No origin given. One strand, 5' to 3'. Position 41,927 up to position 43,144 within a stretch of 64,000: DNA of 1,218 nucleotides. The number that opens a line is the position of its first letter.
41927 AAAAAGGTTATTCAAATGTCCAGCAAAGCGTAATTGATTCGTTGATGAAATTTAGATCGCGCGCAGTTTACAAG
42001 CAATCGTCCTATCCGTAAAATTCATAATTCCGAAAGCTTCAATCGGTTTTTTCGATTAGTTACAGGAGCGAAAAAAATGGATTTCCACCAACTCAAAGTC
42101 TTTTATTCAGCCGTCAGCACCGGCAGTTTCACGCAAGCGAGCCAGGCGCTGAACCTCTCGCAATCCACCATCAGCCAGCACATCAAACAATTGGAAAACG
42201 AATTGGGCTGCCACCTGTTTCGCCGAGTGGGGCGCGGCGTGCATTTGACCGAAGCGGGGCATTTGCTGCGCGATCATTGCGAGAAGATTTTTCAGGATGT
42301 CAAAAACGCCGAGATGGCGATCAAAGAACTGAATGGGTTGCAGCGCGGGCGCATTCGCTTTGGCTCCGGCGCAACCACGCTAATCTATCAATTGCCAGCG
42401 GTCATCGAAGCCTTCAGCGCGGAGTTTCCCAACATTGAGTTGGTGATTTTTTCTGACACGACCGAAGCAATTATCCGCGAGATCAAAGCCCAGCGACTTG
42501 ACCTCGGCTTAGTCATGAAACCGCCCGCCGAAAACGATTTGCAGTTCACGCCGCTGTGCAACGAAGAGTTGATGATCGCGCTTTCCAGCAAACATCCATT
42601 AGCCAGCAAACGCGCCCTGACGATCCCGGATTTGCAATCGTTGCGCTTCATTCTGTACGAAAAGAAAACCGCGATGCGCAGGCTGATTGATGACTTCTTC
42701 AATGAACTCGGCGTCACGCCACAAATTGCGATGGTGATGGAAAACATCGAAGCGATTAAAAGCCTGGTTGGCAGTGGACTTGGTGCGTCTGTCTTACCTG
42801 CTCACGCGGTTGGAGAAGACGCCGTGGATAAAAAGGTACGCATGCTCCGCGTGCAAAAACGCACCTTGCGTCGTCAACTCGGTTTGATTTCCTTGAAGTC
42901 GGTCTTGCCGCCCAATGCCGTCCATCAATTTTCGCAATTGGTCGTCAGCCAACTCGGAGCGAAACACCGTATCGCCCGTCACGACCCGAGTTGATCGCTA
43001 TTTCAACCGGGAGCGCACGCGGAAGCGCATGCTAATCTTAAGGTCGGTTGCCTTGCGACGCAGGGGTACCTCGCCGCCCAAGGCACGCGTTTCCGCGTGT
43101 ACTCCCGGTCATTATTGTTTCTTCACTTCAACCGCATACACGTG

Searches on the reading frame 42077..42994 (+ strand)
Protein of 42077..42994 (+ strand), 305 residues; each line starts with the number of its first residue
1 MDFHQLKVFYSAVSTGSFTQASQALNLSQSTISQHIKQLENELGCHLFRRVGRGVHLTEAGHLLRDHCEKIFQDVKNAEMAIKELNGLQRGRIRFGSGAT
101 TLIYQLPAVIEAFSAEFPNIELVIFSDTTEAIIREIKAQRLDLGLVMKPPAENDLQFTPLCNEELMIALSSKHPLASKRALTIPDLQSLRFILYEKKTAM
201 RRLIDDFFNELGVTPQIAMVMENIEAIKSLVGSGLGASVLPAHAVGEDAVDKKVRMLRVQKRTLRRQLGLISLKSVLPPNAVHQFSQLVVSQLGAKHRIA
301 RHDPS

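Call 8: search_protein_families(library=pfam, proteins=[window:42077-42994:+])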
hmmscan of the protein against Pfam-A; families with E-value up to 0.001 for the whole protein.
window:42077-42994:+ (305 aa): 3 families
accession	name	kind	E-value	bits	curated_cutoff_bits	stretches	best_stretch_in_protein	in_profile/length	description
PF03466.25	LysR_substrate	-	2.5e-49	167.9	28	1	87-292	2-207/209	LysR substrate binding domain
PF00126.33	HTH_1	-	3e-23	82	26.6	1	4-62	2-60/60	Bacterial regulatory helix-turn-helix protein, lysR family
PF01022.26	HTH_5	-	9.2e-05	22.7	22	1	19-41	19-41/47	Bacterial regulatory protein, arsR family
